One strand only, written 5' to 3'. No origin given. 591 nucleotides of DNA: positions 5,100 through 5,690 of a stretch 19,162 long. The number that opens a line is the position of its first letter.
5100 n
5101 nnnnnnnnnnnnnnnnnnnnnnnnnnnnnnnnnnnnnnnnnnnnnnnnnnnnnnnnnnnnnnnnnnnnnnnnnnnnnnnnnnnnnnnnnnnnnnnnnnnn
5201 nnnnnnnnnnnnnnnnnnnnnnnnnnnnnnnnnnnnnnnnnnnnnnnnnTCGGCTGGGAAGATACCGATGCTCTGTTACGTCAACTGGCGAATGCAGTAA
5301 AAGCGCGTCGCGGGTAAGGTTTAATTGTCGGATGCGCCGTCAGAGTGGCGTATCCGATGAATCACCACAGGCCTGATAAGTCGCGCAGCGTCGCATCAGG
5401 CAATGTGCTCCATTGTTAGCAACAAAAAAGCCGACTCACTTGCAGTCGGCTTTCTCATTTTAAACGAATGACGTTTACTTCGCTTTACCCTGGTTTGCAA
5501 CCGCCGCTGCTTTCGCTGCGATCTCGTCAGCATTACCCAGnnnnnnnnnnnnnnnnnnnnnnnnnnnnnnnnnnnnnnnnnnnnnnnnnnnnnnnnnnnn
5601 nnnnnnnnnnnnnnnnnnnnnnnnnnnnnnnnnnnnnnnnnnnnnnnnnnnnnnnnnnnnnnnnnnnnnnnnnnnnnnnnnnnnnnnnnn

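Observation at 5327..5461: Two REP palindromes plus a bidirectional terminator between convergent aroG and gpmA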

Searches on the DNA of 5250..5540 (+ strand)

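Call 3: search_dna_similar(query=window:5250-5540:+, collection=ecoli_genomes, mode=near, max_rows=30, rows=spread)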
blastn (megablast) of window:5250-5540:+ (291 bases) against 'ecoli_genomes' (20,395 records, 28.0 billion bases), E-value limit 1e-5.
Records with a match: 5426; places in all: 5439; records where one place covers at least 80% of the query: 5416.
Genomes with a match: 5426 of 5426; with a place that covers at least 80% of the query: 5416. Places per genome that has any: lowest 1, median 1, highest 2. On chromosomes: 5437 places; on plasmids: 2.
Best place of each record, by identity: >=99% 2850; 95-99% 387; 90-95% 1997; 80-90% 192.
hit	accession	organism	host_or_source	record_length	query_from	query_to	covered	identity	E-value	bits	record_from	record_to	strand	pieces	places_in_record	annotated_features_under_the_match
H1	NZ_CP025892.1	Escherichia coli strain 503025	Homo sapiens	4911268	1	291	100%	100.0%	6e-150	538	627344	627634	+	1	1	aroG: 3-deoxy-7-phosphoheptulonate synthase AroG | gpmA: 2,3-diphosphoglycerate-dependent phosphoglycerate mutase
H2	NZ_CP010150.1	Escherichia coli strain D7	dog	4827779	1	291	100%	100.0%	6e-150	538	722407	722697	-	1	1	aroG: 3-deoxy-7-phosphoheptulonate synthase AroG | gpmA: 2,3-diphosphoglycerate-dependent phosphoglycerate mutase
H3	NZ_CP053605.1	Escherichia coli strain NEB_Turbo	not applicable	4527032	1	291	100%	100.0%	6e-150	538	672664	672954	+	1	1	aroG: 3-deoxy-7-phosphoheptulonate synthase AroG | gpmA: 2,3-diphosphoglycerate-dependent phosphoglycerate mutase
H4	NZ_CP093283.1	Escherichia coli strain EC-14-2-9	Homo sapiens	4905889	1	291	100%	100.0%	6e-150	538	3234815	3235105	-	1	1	aroG: 3-deoxy-7-phosphoheptulonate synthase AroG | gpmA: 2,3-diphosphoglycerate-dependent phosphoglycerate mutase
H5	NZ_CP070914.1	Escherichia coli strain 65COLEC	Homo sapiens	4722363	1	291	100%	100.0%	6e-150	538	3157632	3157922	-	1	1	aroG: 3-deoxy-7-phosphoheptulonate synthase AroG | gpmA: 2,3-diphosphoglycerate-dependent phosphoglycerate mutase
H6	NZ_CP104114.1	Escherichia coli strain USDA-ARS-USMARC-51408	Bos taurus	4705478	1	291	100%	100.0%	6e-150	538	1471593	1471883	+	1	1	aroG: 3-deoxy-7-phosphoheptulonate synthase AroG | gpmA: 2,3-diphosphoglycerate-dependent phosphoglycerate mutase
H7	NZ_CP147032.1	Escherichia coli strain 22F46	river water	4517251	1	291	100%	100.0%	6e-150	538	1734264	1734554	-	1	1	aroG: 3-deoxy-7-phosphoheptulonate synthase AroG | gpmA: 2,3-diphosphoglycerate-dependent phosphoglycerate mutase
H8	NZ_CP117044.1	Escherichia coli strain B-DolR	Dolutegravir-resistant strain obtained ...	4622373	1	291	100%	100.0%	6e-150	538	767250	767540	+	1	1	aroG: 3-deoxy-7-phosphoheptulonate synthase AroG | gpmA: 2,3-diphosphoglycerate-dependent phosphoglycerate mutase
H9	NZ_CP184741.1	Escherichia coli strain LTE800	-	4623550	1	291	100%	100.0%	6e-150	538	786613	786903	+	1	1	aroG: 3-deoxy-7-phosphoheptulonate synthase AroG | gpmA: 2,3-diphosphoglycerate-dependent phosphoglycerate mutase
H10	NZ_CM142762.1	Escherichia coli strain GPEC87-32-644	chicken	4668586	1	291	100%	100.0%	6e-150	538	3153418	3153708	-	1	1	aroG: 3-deoxy-7-phosphoheptulonate synthase AroG | gpmA: 2,3-diphosphoglycerate-dependent phosphoglycerate mutase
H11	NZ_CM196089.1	Escherichia coli strain BAP1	-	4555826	1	291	100%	100.0%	6e-150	538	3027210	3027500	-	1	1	aroG: 3-deoxy-7-phosphoheptulonate synthase AroG | gpmA: 2,3-diphosphoglycerate-dependent phosphoglycerate mutase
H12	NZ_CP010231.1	Escherichia coli strain S30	not applicable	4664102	1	291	100%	99.7%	3e-148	532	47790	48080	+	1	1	aroG: 3-deoxy-7-phosphoheptulonate synthase AroG | gpmA: 2,3-diphosphoglycerate-dependent phosphoglycerate mutase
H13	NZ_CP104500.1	Escherichia coli strain E9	Poultry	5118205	1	291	100%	99.7%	3e-148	532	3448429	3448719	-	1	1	aroG: 3-deoxy-7-phosphoheptulonate synthase AroG | gpmA: 2,3-diphosphoglycerate-dependent phosphoglycerate mutase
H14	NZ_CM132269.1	Escherichia coli strain 20AR1039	Homo sapiens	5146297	1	291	100%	99.7%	3e-148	532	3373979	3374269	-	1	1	aroG: 3-deoxy-7-phosphoheptulonate synthase AroG | gpmA: 2,3-diphosphoglycerate-dependent phosphoglycerate mutase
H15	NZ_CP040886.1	Escherichia coli strain K71-77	Homo sapiens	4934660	3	291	99%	100.0%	7e-149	534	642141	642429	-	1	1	gpmA: 2,3-diphosphoglycerate-dependent phosphoglycerate mutase | aroG: 3-deoxy-7-phosphoheptulonate synthase AroG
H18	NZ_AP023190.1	Escherichia coli strain TUM18530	Homo sapiens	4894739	3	291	99%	96.9%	8e-134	484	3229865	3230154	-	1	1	gpmA: 2,3-diphosphoglycerate-dependent phosphoglycerate mutase | aroG: 3-deoxy-7-phosphoheptulonate synthase AroG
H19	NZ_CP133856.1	Escherichia coli strain ES1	Homo sapiens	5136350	1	291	100%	94.0%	4e-122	446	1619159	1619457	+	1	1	aroG: 3-deoxy-7-phosphoheptulonate synthase AroG | gpmA: 2,3-diphosphoglycerate-dependent phosphoglycerate mutase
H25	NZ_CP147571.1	Escherichia coli strain GN04275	Homo sapiens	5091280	3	291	99%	92.6%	2e-114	420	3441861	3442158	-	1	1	gpmA: 2,3-diphosphoglycerate-dependent phosphoglycerate mutase | aroG: 3-deoxy-7-phosphoheptulonate synthase AroG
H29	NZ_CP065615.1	Escherichia coli strain FDAARGOS_943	missing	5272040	3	291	99%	87.9%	6e-90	339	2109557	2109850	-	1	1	gpmA: 2,3-diphosphoglycerate-dependent phosphoglycerate mutase | aroG: 3-deoxy-7-phosphoheptulonate synthase AroG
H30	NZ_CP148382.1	Escherichia coli strain Z1323HEC0016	Homo sapiens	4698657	136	291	54%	90.9%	4e-52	213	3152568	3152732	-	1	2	gpmA: 2,3-diphosphoglycerate-dependent phosphoglycerate mutase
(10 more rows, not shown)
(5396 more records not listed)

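Call 12: get_annotated_region(hit=H19, flank=300)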
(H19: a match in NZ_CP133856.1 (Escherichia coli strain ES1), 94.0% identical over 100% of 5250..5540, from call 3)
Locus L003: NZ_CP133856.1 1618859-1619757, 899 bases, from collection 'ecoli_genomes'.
description: Escherichia coli strain ES1 chromosome, complete genome
organism: Escherichia coli strain ES1 (NCBI taxid 562)
replicon: chromosome; assembly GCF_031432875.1
host: Homo sapiens; source: rectal swab; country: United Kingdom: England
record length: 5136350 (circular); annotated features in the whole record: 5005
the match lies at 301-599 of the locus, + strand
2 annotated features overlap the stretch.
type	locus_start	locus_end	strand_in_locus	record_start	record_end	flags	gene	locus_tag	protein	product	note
CDS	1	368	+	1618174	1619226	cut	aroG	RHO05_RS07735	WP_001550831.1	3-deoxy-7-phosphoheptulonate synthase AroG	-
CDS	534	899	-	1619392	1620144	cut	gpmA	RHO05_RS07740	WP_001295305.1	2,3-diphosphoglycerate-dependent phosphoglycerate mutase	-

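Call 13: get_annotated_region(hit=H25, flank=300)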
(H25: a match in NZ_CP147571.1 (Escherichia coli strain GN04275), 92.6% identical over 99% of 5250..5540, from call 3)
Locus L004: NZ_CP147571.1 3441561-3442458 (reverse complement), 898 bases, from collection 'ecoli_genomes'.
description: Escherichia coli strain GN04275 chromosome, complete genome
organism: Escherichia coli strain GN04275 (NCBI taxid 562)
replicon: chromosome; assembly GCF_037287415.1
host: Homo sapiens; source: bloodstream; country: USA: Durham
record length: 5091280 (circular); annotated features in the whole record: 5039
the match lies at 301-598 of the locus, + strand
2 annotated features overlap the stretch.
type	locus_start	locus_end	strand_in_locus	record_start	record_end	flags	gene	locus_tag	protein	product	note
CDS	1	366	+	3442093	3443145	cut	aroG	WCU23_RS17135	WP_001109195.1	3-deoxy-7-phosphoheptulonate synthase AroG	-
CDS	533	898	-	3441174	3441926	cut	gpmA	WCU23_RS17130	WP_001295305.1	2,3-diphosphoglycerate-dependent phosphoglycerate mutase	-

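Call 14: get_annotated_region(hit=H29, flank=300)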
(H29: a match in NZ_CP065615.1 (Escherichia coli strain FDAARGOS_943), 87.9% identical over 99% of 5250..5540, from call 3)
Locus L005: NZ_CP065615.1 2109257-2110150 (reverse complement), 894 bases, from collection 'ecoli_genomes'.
description: Escherichia coli strain FDAARGOS_943 chromosome, complete genome
organism: Escherichia coli strain FDAARGOS_943 (NCBI taxid 562)
replicon: chromosome; assembly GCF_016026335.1
host: missing; source: missing; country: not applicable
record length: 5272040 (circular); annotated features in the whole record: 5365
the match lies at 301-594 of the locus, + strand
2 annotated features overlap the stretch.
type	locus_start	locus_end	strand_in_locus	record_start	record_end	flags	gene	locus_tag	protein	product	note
CDS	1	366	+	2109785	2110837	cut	aroG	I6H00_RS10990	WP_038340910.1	3-deoxy-7-phosphoheptulonate synthase AroG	-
CDS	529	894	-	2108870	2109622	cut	gpmA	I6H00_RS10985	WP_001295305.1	2,3-diphosphoglycerate-dependent phosphoglycerate mutase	-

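Call 15: get_annotated_region(hit=H30, flank=2500)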
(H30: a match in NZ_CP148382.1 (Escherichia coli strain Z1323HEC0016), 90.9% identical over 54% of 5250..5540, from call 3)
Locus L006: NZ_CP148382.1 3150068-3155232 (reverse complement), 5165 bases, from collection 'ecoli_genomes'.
description: Escherichia coli strain Z1323HEC0016 chromosome, complete genome
organism: Escherichia coli strain Z1323HEC0016 (NCBI taxid 562)
replicon: chromosome; assembly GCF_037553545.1
host: Homo sapiens; source: -; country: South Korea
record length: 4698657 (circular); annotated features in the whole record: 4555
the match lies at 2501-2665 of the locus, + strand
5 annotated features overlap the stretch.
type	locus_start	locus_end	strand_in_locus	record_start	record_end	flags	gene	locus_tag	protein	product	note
CDS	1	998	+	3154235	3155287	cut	aroG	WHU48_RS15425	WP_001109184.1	3-deoxy-7-phosphoheptulonate synthase AroG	-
CDS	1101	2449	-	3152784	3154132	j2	-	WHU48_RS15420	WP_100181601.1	IS3-like element IS1397 family transposase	programmed frameshift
CDS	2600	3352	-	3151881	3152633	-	gpmA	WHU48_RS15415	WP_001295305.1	2,3-diphosphoglycerate-dependent phosphoglycerate mutase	-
CDS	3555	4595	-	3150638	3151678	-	galM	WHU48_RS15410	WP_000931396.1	galactose-1-epimerase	-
CDS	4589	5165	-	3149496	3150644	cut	galK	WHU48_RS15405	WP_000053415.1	galactokinase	-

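Call 16: get_annotated_region(hit=H18, flank=300)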
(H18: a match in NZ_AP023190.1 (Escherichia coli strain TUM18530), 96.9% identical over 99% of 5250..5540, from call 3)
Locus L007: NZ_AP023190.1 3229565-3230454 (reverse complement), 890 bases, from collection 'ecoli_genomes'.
description: Escherichia coli strain TUM18530 chromosome, complete genome
organism: Escherichia coli strain TUM18530 (NCBI taxid 562)
replicon: chromosome; assembly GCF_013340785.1
host: Homo sapiens; source: -; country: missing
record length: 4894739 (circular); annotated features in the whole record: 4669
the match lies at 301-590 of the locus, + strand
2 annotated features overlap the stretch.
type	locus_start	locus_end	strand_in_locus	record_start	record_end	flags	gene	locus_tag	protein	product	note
CDS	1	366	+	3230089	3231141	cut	aroG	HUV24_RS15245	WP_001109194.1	3-deoxy-7-phosphoheptulonate synthase AroG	-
CDS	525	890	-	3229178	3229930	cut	gpmA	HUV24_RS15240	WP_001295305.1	2,3-diphosphoglycerate-dependent phosphoglycerate mutase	-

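Call 21: search_dna_similar(query=window:5366-5405:+, collection=ecoli_genomes, mode=distant, max_evalue=10, max_rows=5)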
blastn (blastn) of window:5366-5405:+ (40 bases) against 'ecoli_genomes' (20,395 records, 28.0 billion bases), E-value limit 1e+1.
In 5421 record(s) the limit of 40 matching pieces per record was reached: places in those records are undercounted.
Records with a match: 5482; places in all: 217326; records where one place covers at least 80% of the query: 5482.
Genomes with a match: 5426 of 5426; with a place that covers at least 80% of the query: 5426. Places per genome that has any: lowest 37, median 40, highest 79. On chromosomes: 217040 places; on plasmids: 286.
Best place of each record, by identity: >=99% 2839; 95-99% 475; 90-95% 2142; 80-90% 26.
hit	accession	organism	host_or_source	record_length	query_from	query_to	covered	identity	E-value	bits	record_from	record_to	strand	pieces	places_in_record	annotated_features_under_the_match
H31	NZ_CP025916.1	Escherichia coli strain 120899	Homo sapiens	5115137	1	40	100%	100.0%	2e-11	73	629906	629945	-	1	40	none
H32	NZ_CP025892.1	Escherichia coli strain 503025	Homo sapiens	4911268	1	40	100%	100.0%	2e-11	73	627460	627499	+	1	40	none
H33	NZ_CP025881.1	Escherichia coli strain 503440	Homo sapiens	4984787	1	40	100%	100.0%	2e-11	73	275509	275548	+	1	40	none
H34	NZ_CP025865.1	Escherichia coli strain 504211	Homo sapiens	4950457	1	40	100%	100.0%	2e-11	73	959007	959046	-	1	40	none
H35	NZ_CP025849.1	Escherichia coli strain 600468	Homo sapiens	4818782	1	40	100%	100.0%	2e-11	73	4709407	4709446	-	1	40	none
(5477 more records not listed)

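Call 22: search_dna_similar(query=window:5322-5362:+, collection=ecoli_genomes, mode=distant, max_evalue=10, max_rows=5)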
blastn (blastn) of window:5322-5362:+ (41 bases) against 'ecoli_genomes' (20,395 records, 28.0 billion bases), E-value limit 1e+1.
Records with a match: 5249; places in all: 5254; records where one place covers at least 80% of the query: 5249.
Genomes with a match: 5249 of 5426; with a place that covers at least 80% of the query: 5249. Places per genome that has any: lowest 1, median 1, highest 2. On chromosomes: 5252 places; on plasmids: 2.
Best place of each record, by identity: >=99% 3823; 95-99% 1333; 90-95% 62; 80-90% 29; 60-80% 2.
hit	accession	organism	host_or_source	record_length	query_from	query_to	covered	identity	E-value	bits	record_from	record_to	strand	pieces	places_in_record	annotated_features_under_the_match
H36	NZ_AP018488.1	Escherichia coli O157:H7 strain PV15-279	Homo sapiens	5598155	1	41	100%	100.0%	7e-12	75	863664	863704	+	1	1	none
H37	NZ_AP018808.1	Escherichia coli strain E2865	Bos taurus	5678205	1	41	100%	100.0%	7e-12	75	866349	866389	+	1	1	none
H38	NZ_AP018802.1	Escherichia coli strain E2863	Bos taurus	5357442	1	41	100%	100.0%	7e-12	75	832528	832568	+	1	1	none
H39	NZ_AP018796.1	Escherichia coli strain E2855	Bos taurus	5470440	1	41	100%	100.0%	7e-12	75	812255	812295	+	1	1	none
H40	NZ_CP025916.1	Escherichia coli strain 120899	Homo sapiens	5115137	1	41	100%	100.0%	7e-12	75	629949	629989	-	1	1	none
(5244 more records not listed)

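Call 23: search_dna_similar(query=window:5420-5462:+, collection=ecoli_genomes, mode=distant, max_evalue=10, max_rows=5)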
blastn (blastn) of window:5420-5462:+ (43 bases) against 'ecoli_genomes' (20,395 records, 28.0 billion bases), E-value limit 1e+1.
Records with a match: 5426; places in all: 5443; records where one place covers at least 80% of the query: 5426.
Genomes with a match: 5426 of 5426; with a place that covers at least 80% of the query: 5426. Places per genome that has any: lowest 1, median 1, highest 2. On chromosomes: 5441 places; on plasmids: 2.
Best place of each record, by identity: >=99% 3756; 95-99% 829; 90-95% 841.
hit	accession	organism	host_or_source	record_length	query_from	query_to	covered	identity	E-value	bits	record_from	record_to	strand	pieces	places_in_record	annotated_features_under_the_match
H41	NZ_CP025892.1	Escherichia coli strain 503025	Homo sapiens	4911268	1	43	100%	100.0%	7e-13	79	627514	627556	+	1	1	none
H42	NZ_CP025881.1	Escherichia coli strain 503440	Homo sapiens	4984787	1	43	100%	100.0%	7e-13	79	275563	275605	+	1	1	none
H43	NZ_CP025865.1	Escherichia coli strain 504211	Homo sapiens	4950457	1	43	100%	100.0%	7e-13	79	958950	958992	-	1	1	none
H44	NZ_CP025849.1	Escherichia coli strain 600468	Homo sapiens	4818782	1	43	100%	100.0%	7e-13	79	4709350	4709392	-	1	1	none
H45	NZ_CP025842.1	Escherichia coli strain 720632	Homo sapiens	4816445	1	43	100%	100.0%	7e-13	79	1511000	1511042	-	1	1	none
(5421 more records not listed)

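Call 82: search_dna_similar(query=L006:1030-1110:+, collection=ecoli_genomes, mode=near, max_rows=12)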
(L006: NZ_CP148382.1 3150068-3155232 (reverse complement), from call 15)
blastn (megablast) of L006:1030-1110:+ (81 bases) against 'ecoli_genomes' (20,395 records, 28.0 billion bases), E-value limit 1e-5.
In 1 record(s) the limit of 40 matching pieces per record was reached: places in those records are undercounted.
Records with a match: 3510; places in all: 7882; records where one place covers at least 80% of the query: 28.
Genomes with a match: 3506 of 5426; with a place that covers at least 80% of the query: 32. Places per genome that has any: lowest 1, median 1, highest 40. On chromosomes: 7878 places; on plasmids: 4.
Best place of each record, by identity: >=99% 110; 95-99% 1679; 90-95% 516; 80-90% 1205.
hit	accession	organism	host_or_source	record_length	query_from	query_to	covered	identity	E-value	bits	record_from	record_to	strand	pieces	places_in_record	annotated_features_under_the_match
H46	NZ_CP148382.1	Escherichia coli strain Z1323HEC0016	Homo sapiens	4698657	1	81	100%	100.0%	6e-34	150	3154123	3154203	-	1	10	IS3-like element IS1397 family transposase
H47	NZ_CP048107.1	Escherichia coli strain 201609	Homo sapiens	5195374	1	79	98%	98.7%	4e-31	141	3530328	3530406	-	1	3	IS3 family transposase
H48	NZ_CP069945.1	Escherichia coli strain FDAARGOS_1373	Homo sapiens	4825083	10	81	89%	90.7%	8e-18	97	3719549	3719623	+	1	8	IS3-like element IS1397 family transposase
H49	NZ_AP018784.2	Escherichia coli strain SK1144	-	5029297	9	81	90%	89.3%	1e-16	94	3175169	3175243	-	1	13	IS3-like element IS1397 family transposase | ftsK: DNA translocase FtsK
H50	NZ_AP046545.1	Escherichia coli strain SK1402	Homo sapiens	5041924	12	81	86%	93.0%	2e-19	102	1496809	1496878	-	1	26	IS3-like element IS1397 family transposase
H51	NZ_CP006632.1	Escherichia coli PCN033 strain PCN033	-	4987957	15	81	83%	92.8%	2e-18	99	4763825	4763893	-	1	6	IS3-like element IS1397 family transposase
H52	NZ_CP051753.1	Escherichia coli strain SCU-102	Homo sapiens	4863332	15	81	83%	92.8%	2e-18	99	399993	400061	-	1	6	IS3-like element IS1397 family transposase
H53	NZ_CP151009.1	Escherichia coli strain 19KM1776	Dog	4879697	15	81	83%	92.8%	2e-18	99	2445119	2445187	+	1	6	IS3-like element IS1397 family transposase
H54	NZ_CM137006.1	Escherichia coli strain 7CC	Mink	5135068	15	81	83%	92.8%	2e-18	99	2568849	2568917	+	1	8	IS3-like element IS1397 family transposase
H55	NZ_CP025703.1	Escherichia coli strain BH100N substr. MG2017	Homo sapiens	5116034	14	81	84%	91.3%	1e-16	94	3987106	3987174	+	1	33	IS3-like element IS1397 family transposase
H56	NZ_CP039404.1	Escherichia coli strain 377323_2f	Homo sapiens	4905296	14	81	84%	91.3%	1e-16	94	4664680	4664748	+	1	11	IS3 family transposase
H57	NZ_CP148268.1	Escherichia coli strain Z1323PEC0014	Dog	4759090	17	81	80%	95.5%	5e-20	104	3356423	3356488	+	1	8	IS3 family transposase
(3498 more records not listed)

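Call 83: search_rna_families(source=window, start=5250, end=5530, threshold=evalue, max_evalue=10)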
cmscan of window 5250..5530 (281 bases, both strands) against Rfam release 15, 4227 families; matches with E-value up to 10: 11.
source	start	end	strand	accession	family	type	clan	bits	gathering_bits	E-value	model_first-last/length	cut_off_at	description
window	5370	5436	-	RF02564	naRNA4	Gene; sRNA;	-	38.3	59.5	1.3e-05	1-77/77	no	Nucleoid-associated noncoding RNA 4 (CssrE)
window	5419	5493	-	RF02074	STnc240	Gene; sRNA;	-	22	55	0.45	1-77/77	no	Enterobacterial sRNA STnc240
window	5370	5432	+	RF02564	naRNA4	Gene; sRNA;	-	21.4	59.5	0.08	1-77/77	no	Nucleoid-associated noncoding RNA 4 (CssrE)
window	5424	5488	-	RF02552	RcsR1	Gene; sRNA;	-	17.7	60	0.23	1-96/96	no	RcsR1 sRNA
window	5415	5465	-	RF00969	mir-556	Gene; miRNA;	-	17.4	84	1.1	1-88/88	no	mir-556 microRNA precursor family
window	5418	5501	-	RF01409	STnc250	Gene; sRNA;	-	16.4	42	0.66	1-94/94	no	STnc250 Hfq binding RNA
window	5422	5487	-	RF02891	AgrB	Gene; antisense;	-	13.8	40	8.8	1-84/84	no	ArsR-gov region gene B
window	5427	5453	+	RF01409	STnc250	Gene; sRNA;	-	12.9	42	4.8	59-85/94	no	STnc250 Hfq binding RNA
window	5413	5461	+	RF02066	STnc320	Gene; sRNA;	-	12.9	50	7.5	1-55/55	no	Salmonella enterica sRNA STnc320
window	5391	5452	+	RF02236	asX2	Gene; sRNA;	-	11.8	70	7.8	1-87/87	no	Xanthomonas sRNA asX2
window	5406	5436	-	RF01727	SAM-SAH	Cis-reg; riboswitch;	-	10.4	40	7.6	1-49/49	no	SAM/SAH riboswitch aptamer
